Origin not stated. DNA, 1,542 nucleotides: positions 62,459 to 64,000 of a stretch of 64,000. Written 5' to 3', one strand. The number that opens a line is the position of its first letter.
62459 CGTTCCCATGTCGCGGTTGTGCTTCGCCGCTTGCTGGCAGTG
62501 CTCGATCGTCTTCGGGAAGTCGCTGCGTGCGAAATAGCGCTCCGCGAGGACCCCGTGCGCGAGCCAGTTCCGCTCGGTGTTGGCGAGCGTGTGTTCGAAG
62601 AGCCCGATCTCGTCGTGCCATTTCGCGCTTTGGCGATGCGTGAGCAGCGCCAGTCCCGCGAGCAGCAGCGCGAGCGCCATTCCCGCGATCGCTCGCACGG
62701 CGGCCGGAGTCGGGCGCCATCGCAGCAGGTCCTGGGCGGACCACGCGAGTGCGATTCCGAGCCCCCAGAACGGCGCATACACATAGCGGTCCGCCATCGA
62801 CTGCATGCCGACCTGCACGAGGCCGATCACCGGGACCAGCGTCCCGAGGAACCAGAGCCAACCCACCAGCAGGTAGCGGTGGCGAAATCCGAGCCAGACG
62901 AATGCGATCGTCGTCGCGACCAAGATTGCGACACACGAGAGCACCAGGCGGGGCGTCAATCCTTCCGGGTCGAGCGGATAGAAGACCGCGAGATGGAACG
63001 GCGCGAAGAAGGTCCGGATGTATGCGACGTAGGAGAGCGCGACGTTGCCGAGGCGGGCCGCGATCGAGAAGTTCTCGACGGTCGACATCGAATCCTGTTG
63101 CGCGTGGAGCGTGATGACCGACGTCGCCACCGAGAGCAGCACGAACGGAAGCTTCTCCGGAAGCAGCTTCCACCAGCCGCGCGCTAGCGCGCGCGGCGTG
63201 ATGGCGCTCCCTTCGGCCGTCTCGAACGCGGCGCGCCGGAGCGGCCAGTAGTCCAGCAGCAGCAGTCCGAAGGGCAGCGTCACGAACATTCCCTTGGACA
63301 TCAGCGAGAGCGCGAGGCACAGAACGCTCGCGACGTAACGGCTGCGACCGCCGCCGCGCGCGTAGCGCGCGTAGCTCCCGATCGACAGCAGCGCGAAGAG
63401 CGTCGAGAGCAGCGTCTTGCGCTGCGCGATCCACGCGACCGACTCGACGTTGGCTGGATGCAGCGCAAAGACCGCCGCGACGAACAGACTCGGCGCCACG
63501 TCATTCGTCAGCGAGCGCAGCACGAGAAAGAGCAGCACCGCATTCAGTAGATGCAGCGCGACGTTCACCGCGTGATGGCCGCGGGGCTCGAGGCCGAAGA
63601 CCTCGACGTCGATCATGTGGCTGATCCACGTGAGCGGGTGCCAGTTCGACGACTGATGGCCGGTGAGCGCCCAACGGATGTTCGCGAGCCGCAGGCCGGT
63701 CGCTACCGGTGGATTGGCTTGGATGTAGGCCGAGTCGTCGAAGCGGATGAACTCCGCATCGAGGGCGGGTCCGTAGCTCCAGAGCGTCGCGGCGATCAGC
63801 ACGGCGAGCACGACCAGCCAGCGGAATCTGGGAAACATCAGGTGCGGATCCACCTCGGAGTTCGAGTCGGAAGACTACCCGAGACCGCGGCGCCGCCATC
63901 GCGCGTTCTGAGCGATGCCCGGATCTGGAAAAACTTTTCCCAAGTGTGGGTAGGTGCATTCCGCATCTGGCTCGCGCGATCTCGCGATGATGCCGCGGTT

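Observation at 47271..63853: Island of six GT-C-fold glycosyltransferases (four TPR-fused, TMTC-like) next to a polyprenyl-phosphate GT2: candidate undescribed periplasmic O-glycosylation system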

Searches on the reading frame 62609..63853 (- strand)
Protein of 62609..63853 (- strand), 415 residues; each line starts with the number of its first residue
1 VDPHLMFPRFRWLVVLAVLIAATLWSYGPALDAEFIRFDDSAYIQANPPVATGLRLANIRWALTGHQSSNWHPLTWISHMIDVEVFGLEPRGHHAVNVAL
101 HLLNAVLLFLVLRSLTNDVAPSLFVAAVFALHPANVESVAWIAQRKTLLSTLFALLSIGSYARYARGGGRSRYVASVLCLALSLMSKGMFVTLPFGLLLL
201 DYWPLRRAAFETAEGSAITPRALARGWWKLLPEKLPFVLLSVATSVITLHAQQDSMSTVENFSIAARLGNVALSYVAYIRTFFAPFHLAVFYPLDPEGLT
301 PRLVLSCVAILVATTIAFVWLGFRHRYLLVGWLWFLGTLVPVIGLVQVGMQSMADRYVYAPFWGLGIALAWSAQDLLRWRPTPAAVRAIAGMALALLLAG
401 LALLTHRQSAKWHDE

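Call 10: search_solved_structures(query=window:62609-63853:-, max_evalue=10, show_alignments=2)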
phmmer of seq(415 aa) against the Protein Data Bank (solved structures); distinct sequences matched with E-value up to 10: 0.

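Call 24: find_homologous_proteins(query=window:62609-63853:-, max_evalue=0.00001)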
Query seq(415 aa) (415 aa): 8000 proteins with E <= 0.00001 among 8000 candidates; the best 120 are listed.
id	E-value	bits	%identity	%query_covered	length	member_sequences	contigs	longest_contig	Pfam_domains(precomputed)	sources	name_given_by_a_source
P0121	2.9e-159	549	95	63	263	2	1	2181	-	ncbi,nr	ncbi:MAG: hypothetical protein NTZ61_00790, partial [Proteobacteria bacterium]|nr:hypothetical prote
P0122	7.3e-134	465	57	94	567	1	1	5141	PF13431.13,PF23914.2,PF13414.13,PF13176.13,PF13428.13,PF14559.13,PF13371.13,PF00515.35,PF12895.14,PF13424.13,PF13432.13,PF13181.13,PF07719.24,PF13174.13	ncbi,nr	ncbi:MAG: tetratricopeptide repeat protein, partial [Proteobacteria bacterium]|nr:tetratricopeptide 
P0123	9.1e-129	448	55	99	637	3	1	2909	PF13414.13,PF00515.35,PF13424.13,PF13432.13,PF13428.13,PF13181.13,PF07719.24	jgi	jgi:tetratricopeptide (TPR) repeat protein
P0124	1.1e-128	448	54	93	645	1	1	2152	PF13431.13,PF23914.2,PF13414.13,PF13176.13,PF13428.13,PF14559.13,PF13371.13,PF00515.35,PF12895.14,PF13432.13,PF13181.13,PF07719.24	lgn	-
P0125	3.3e-127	443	54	94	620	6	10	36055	PF14559.13,PF13431.13,PF13414.13,PF00515.35,PF13424.13,PF13432.13,PF13428.13,PF13181.13,PF07719.24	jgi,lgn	jgi:Tfp pilus assembly protein PilF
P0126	3.7e-120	420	53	99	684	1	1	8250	PF13431.13,PF23914.2,PF13414.13,PF13176.13,PF13428.13,PF13374.13,PF07721.21,PF14559.13,PF13371.13,PF00515.35,PF12895.14,PF13424.13,PF13432.13,PF13181.13,PF14561.13,PF07719.24,PF13174.13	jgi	jgi:tetratricopeptide (TPR) repeat protein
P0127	7.3e-117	409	51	95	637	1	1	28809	PF13431.13,PF13414.13,PF13176.13,PF13428.13,PF13374.13,PF14559.13,PF13371.13,PF00515.35,PF12895.14,PF13424.13,PF13432.13,PF13181.13,PF07719.24,PF13231.13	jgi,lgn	jgi:tetratricopeptide (TPR) repeat protein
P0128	5.0e-116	406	53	88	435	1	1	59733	PF13231.13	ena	-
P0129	6.5e-112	393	52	94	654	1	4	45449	PF13431.13,PF13414.13,PF13428.13,PF14559.13,PF13371.13,PF00515.35,PF12895.14,PF13424.13,PF13432.13,PF13181.13,PF07719.24,PF13174.13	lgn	-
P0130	1.8e-108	382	52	87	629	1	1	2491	PF07721.21,PF14559.13,PF00515.35,PF13424.13,PF13181.13,PF07719.24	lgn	-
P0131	6.1e-107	377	51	97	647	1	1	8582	PF13431.13,PF23914.2,PF13414.13,PF13176.13,PF13428.13,PF13374.13,PF07721.21,PF14559.13,PF24575.2,PF13371.13,PF00515.35,PF13424.13,PF21033.5,PF13432.13,PF13181.13,PF14561.13,PF07719.24,PF13174.13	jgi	jgi:protein O-mannosyl-transferase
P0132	2.1e-106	375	-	-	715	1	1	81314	PF14559.13,PF13431.13,PF13414.13,PF00515.35,PF12895.14,PF13424.13,PF13176.13,PF13432.13,PF13428.13,PF13181.13,PF07719.24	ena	-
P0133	1.8e-104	368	50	95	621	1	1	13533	PF14559.13,PF13431.13,PF23914.2,PF13414.13,PF00515.35,PF13424.13,PF13432.13,PF13428.13,PF13181.13,PF07719.24,PF13231.13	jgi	jgi:tetratricopeptide (TPR) repeat protein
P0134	3.1e-104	368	49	97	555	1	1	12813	PF03704.24,PF13431.13,PF13414.13,PF13176.13,PF13428.13,PF13374.13,PF14559.13,PF00515.35,PF13424.13,PF13432.13,PF13429.13,PF13181.13,PF07719.24,PF13231.13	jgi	jgi:hypothetical protein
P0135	7.3e-104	366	70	61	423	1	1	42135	-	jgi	jgi:tetratricopeptide (TPR) repeat protein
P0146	3.7e-99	351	47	97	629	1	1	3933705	PF14559.13,PF13431.13,PF23914.2,PF13414.13,PF00515.35,PF13424.13,PF13432.13,PF13428.13,PF13181.13,PF07719.24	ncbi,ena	-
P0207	4.2e-96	341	47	94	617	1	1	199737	PF14559.13,PF13431.13,PF13414.13,PF00515.35,PF13424.13,PF13176.13,PF13432.13,PF13428.13,PF13181.13,PF07719.24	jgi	jgi:protein O-mannosyl-transferase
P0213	6.3e-96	340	46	92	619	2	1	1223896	PF13431.13,PF13414.13,PF13176.13,PF13428.13,PF13374.13,PF14559.13,PF13371.13,PF00515.35,PF13424.13,PF13432.13,PF13181.13,PF07719.24,PF13174.13,PF13231.13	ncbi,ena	-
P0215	6.6e-96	340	49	85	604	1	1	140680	PF13431.13,PF13414.13,PF13428.13,PF13374.13,PF14559.13,PF00515.35,PF12895.14,PF13424.13,PF13432.13,PF13181.13,PF07719.24,PF13231.13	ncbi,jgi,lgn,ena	ncbi:MAG: tetratricopeptide repeat protein [Syntrophales bacterium]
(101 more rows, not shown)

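Call 43: search_solved_structures(query=A3, max_evalue=1)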
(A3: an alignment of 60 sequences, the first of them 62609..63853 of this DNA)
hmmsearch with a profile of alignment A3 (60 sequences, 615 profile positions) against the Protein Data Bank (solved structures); distinct sequences matched with E-value up to 1: 484 (the best 60 are shown).
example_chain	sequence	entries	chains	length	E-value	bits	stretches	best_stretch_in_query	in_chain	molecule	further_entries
9qhb_A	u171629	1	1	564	1.2e-133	450.1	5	429-564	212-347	Engineered tetratricopeptide repeat protein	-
9qhc_A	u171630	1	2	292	1.4e-88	301.2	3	430-576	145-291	Engineered tetratricopeptide repeat protein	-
8bu0_A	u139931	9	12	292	3.6e-84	286.7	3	429-565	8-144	Consensus tetratricopeptide repeat protein | Crystal structure of an 8-repeat consensus TPR superhelix with Zinc. | Monomer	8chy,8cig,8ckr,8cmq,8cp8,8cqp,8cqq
7yeh_B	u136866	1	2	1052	4.8e-70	240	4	414-558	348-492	UDP-N-acetylglucosamine--peptide N-acetylglucosaminyltransferase 110 kDa subunit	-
7yea_A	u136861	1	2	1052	9.6e-70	239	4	414-558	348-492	UDP-N-acetylglucosamine--peptide N-acetylglucosaminyltransferase 110 kDa subunit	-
7ntf_A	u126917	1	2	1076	1.9e-69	238.1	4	414-558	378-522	Isoform 1 of UDP-N-acetylglucosamine--peptide N-acetylglucosaminyltransferase 110 kDa subu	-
1w3b_A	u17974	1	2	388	9.7e-57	196.1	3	419-576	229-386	UDP-N-ACETYLGLUCOSAMINE--PEPTIDE N-ACETYLGLUCOSAMINYLTRANSFERASE 110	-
6eou_A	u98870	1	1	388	1.2e-56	195.8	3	418-576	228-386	UDP-N-acetylglucosamine--peptide N-acetylglucosaminyltransferase 110 kDa subunit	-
7qdr_B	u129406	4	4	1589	7.2e-49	170.1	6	463-572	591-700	Tetratricopeptide repeat protein 37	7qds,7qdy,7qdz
9g8o_B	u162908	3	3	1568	2.2e-48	168.5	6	463-572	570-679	Superkiller complex protein 3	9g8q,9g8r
7y4i_A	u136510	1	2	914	5.8e-46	160.5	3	425-602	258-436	Probable UDP-N-acetylglucosamine--peptide N-acetylglucosaminyltransferase SPINDLY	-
8dtf_A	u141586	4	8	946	6.6e-46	160.3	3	425-602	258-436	Probable UDP-N-acetylglucosamine--peptide N-acetylglucosaminyltransferase SPINDLY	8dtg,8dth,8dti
8fgw_D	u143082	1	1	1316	6e-38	134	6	431-560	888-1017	Tetratricopeptide repeat protein 21B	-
8bbe_D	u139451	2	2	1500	1.9e-37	132.3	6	431-561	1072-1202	SNAP-tag,Tetratricopeptide repeat protein 21B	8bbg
8bda_E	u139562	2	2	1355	5.1e-37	131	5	424-553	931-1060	Intraflagellar transport protein 139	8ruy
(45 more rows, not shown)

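Call 44: find_encoding_contigs(protein=P0146, flank=10000, max_places=1)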
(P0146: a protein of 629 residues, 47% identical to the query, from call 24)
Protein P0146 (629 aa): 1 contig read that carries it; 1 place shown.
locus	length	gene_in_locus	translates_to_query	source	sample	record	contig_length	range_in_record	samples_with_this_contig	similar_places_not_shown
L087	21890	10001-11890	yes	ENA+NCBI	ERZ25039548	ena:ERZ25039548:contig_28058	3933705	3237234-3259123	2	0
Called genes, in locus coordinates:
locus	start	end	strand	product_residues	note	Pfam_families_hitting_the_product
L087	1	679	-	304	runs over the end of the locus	-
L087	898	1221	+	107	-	-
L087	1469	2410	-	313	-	PF00005:ABC_tran, PF13304:AAA_21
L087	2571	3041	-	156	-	PF07963:N_methyl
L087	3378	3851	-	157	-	PF07963:N_methyl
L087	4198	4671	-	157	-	PF07963:N_methyl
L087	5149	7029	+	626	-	PF07719:TPR_2 (faint), PF13181:TPR_8 (faint), PF13414:TPR_11 (faint), PF13424:TPR_12 (faint), PF13431:TPR_17 (faint), PF14559:TPR_19 (faint), PF00515:TPR_1 (weak), PF13432:TPR_16, +2 more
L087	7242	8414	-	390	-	PF14378:PAP2_3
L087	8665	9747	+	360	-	PF00355:Rieske, PF00848:Ring_hydroxyl_A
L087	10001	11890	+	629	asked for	PF13431:TPR_17 (faint), PF14559:TPR_19 (faint), PF23914:TPR_CcmH_CycH (faint), PF13181:TPR_8 (faint), PF13414:TPR_11 (faint), PF00515:TPR_1, PF07719:TPR_2, PF13432:TPR_16, +2 more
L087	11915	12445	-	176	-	-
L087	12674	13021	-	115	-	PF01740:STAS, PF13466:STAS_2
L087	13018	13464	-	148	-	PF13581:HATPase_c_2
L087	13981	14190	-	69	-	-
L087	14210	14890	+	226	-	PF01680:SOR_SNZ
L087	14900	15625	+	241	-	-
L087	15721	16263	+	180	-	PF00226:DnaJ (faint)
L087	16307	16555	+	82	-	-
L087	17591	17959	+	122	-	-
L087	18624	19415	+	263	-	PF00106:adh_short, PF01370:Epimerase (faint), PF08659:KR (weak), PF13561:adh_short_C2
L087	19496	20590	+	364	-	-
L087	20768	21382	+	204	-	PF01174:SNO, PF07685:GATase_3 (weak)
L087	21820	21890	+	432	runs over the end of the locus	PF05977:MFS_3, PF07690:MFS_1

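Call 47: find_encoding_contigs(protein=P0213, flank=10000, max_places=1)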
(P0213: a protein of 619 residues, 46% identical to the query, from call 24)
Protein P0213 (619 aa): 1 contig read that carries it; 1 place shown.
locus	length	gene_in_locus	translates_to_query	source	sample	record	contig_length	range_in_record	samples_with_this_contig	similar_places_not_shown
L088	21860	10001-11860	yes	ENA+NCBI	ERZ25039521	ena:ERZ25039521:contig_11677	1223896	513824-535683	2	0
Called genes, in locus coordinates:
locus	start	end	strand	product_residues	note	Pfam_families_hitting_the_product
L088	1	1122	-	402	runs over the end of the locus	PF00482:T2SSF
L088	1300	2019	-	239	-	PF03548:LolA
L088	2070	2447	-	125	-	-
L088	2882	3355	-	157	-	PF00583:Acetyltransf_1, PF13673:Acetyltransf_10, PF13508:Acetyltransf_7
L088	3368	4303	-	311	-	-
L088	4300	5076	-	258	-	PF12679:ABC2_membrane_2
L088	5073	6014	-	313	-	PF00005:ABC_tran, PF13304:AAA_21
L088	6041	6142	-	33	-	-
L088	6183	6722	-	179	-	PF07963:N_methyl (weak)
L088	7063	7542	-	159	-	-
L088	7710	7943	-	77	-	-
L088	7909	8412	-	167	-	PF07963:N_methyl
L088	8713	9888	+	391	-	PF00355:Rieske, PF00848:Ring_hydroxyl_A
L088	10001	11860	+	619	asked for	PF13231:PMT_2 (weak), PF13374:TPR_10 (faint), PF13431:TPR_17 (faint), PF13414:TPR_11 (faint), PF13432:TPR_16 (faint), PF00515:TPR_1 (weak), PF07719:TPR_2 (weak), PF13424:TPR_12, +6 more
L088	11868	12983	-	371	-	PF07228:SpoIIE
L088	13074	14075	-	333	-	PF04055:Radical_SAM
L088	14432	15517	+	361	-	PF13620:CarboxypepD_reg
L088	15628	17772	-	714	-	PF00675:Peptidase_M16 (weak), PF05193:Peptidase_M16_C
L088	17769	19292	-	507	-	PF00675:Peptidase_M16, PF05193:Peptidase_M16_C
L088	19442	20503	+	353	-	PF21686:LigD_Prim-Pol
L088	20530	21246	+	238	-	PF01904:DUF72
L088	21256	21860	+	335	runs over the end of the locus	PF02899:Phage_int_SAM_1, PF13495:Phage_int_SAM_4, PF00589:Phage_integrase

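Call 49: predict_structure(alignment_id=A3)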
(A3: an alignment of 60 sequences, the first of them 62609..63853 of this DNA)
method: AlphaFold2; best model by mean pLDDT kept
length: 415 residues; sequences in the alignment: 60
mean_pLDDT: 92.1   pTM: 0.92
mean pLDDT of the five models: 92.1, 91.0, 90.9, 90.6, 89.9
residues with pLDDT >= 90: 332; 70-90: 54; 50-70: 25; < 50: 4
segments of 3 or more residues with pLDDT < 50: none
pLDDT, mean of each block of 10 residues (from residue 1): 60 95 98 91 95 98 92 97 98 98 98 97 98 94 96 98 97 98 96 97 95 86 95 98 94 81 87 92 85 73 96 98 96 96 71 70 98 95 93 97 96 78
secondary structure, 60 per line:
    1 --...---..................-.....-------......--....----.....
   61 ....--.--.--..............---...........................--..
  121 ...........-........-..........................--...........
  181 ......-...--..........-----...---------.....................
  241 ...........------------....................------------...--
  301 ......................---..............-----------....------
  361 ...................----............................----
elements in order: H9-26 H28-32 H40-45 H48-51 H56-64 H73-86 H90-116 H119-131 H133-140 H142-167 H170-186 H193-202 H220-251 H264-283 H301-322 H326-339 H351-354 H361-379 H384-411

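Call 51: fold_search(model_id=the predicted structure, library=pdb)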
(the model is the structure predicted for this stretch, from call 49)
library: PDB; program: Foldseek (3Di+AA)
matches with E <= 10: 348; with E <= 0.001: 1
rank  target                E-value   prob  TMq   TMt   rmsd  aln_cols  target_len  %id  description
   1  8age_A                5.4e-04  1.00  0.50  0.34  12.9       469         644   11  Structure of yeast oligosaccharylransferase complex with acceptor peptide bound (released 2022-12-07)
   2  5ogl_A                2.4e-03  1.00  0.51  0.33   9.6       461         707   14  Structure of bacterial oligosaccharyltransferase PglB in complex with an acceptor peptide and an lipid-linked oligosac (released 2017-10-25)
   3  8agc_A                2.5e-03  1.00  0.54  0.34  13.6       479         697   13  Structure of yeast oligosaccharylransferase complex with lipid-linked oligosaccharide and non-acceptor peptide bound (released 2022-12-07)
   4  8b6l_I                2.6e-03  1.00  0.49  0.33  15.4       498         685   12  Subtomogram average of the human Sec61-TRAP-OSTA-translocon (released 2022-12-07)
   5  5f15                  2.8e-03  1.00  0.36  0.30  13.8       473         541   12  Crystal Structure of ArnT from Cupriavidus metallidurans bound to Undecaprenyl phosphate (released 2016-02-17)
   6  5gmy_A                2.9e-03  1.00  0.49  0.27  14.6       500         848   15  Crystal structure of the Archaeoglobus fulgidus oligosaccharyltransferase (O29867_ARCFU) tethered with an acceptor pep (released 2017-02-01)
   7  7oci_F                3.3e-03  1.00  0.46  0.32  13.3       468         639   13  Cryo-EM structure of yeast Ost6p containing oligosaccharyltransferase complex (released 2022-02-16)
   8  8agb_A                4.2e-03  1.00  0.48  0.33  14.1       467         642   12  Structure of yeast oligosaccharylransferase complex with lipid-linked oligosaccharide bound (released 2022-12-07)
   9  8pn9_A                4.8e-03  1.00  0.51  0.35  13.6       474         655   10  Structure of human oligosaccharyltransferase OST-A complex bound to NGI-1 (released 2024-05-08)
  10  6ftg_5                5.4e-03  1.00  0.53  0.37  16.9       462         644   13  Subtomogram average of OST-containing ribosome-translocon complexes from canine rough microsomal membranes (released 2018-03-21)
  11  7zlh_A                8.5e-03  1.00  0.46  0.32  12.8       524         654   11  Cryo-EM structure of C-mannosyltransferase CeDPY19, in apo state, bound to CMT2-Fab and anti-Fab nanobody (released 2023-01-11)
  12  9i5k_A                9.7e-03  1.00  0.53  0.46  11.5       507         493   12  Structure of the Chaetomium thermophilum Pmt4 homodimer (C2 symmetry) (released 2025-12-24)
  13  7zlg_A                1.0e-02  1.00  0.46  0.32  12.8       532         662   10  Cryo-EM structure of C-mannosyltransferase CeDPY19, in complex with acceptor peptide and bound to CMT2-Fab and anti-Fa (released 2023-01-11)
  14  6ezn_F                1.5e-02  1.00  0.49  0.33  13.3       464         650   12  Cryo-EM structure of the yeast oligosaccharyltransferase (OST) complex (released 2018-01-17)
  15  5ezm                  1.7e-02  0.99  0.40  0.33  14.8       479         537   14  Crystal Structure of ArnT from Cupriavidus metallidurans in the apo state (released 2016-02-17)
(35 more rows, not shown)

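Call 54: search_protein_families(library=pfam, proteins=[window:62609-63853:-], max_evalue=1)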
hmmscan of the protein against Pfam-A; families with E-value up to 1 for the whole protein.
window:62609-63853:- (415 aa): 0 families

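Call 96: find_encoding_contigs(protein=P0215, flank=8000, max_places=1)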
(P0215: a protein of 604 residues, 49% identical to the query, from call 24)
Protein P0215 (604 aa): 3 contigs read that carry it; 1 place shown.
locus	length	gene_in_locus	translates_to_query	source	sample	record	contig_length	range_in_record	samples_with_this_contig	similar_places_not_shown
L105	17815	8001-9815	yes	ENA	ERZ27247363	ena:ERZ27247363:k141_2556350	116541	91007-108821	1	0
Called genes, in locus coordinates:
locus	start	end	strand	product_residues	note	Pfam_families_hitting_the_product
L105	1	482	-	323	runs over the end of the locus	PF01012:ETF, PF00766:ETF_alpha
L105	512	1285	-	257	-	PF01012:ETF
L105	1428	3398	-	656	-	PF16177:ACAS_N, PF00501:AMP-binding, PF13193:AMP-binding_C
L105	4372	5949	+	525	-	-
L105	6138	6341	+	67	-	PF09723:Zn_ribbon_8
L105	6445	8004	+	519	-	PF13167:GTP-bdg_N, PF16360:GTP-bdg_M, PF01926:MMR_HSR1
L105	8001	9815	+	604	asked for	PF13231:PMT_2, PF00515:TPR_1 (faint), PF12895:ANAPC3 (weak), PF13414:TPR_11 (weak), PF13424:TPR_12, PF13428:TPR_14 (weak), PF13432:TPR_16, PF14559:TPR_19, +4 more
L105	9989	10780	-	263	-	PF00106:adh_short, PF08659:KR, PF23441:SDR (weak), PF13561:adh_short_C2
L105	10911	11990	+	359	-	-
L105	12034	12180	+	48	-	-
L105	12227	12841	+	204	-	PF01558:POR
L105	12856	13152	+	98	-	PF12838:Fer4_7 (faint), PF12837:Fer4_6 (weak), PF00037:Fer4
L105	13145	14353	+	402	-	PF01855:POR_N, PF02780:Transketolase_C, PF17147:PFOR_II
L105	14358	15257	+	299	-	PF02775:TPP_enzyme_C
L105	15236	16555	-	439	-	PF04413:Glycos_transf_N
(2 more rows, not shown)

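Call 97: find_encoding_contigs(protein=P0207, flank=8000, max_places=1)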
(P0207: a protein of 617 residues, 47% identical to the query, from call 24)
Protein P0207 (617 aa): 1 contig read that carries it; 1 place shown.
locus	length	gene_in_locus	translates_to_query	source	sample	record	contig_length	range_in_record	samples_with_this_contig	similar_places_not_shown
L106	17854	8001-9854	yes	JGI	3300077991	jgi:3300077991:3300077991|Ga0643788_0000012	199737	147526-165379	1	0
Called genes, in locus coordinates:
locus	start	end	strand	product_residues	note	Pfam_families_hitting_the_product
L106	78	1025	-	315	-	-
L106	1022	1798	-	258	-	PF12679:ABC2_membrane_2, PF12730:ABC2_membrane_4 (weak)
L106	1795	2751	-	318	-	PF00005:ABC_tran, PF13304:AAA_21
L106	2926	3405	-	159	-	PF07963:N_methyl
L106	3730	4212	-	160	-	PF07963:N_methyl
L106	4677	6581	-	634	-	PF13231:PMT_2 (weak), PF24575:TPR_Slam (faint), PF07721:TPR_4 (faint), PF13174:TPR_6 (faint), PF13424:TPR_12 (weak), PF00515:TPR_1 (weak), PF13424:TPR_12, PF13432:TPR_16 (weak), +8 more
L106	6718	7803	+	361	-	PF00355:Rieske, PF00848:Ring_hydroxyl_A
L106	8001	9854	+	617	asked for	PF13176:TPR_7 (faint), PF13424:TPR_12 (faint), PF13414:TPR_11 (faint), PF13431:TPR_17 (faint), PF00515:TPR_1, PF07719:TPR_2 (weak), PF13432:TPR_16, PF14559:TPR_19 (weak), +2 more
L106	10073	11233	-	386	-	PF07228:SpoIIE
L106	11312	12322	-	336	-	PF04055:Radical_SAM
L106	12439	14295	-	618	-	PF13088:BNR_2 (faint)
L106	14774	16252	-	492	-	PF05193:Peptidase_M16_C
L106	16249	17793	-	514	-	PF00675:Peptidase_M16 (weak), PF05193:Peptidase_M16_C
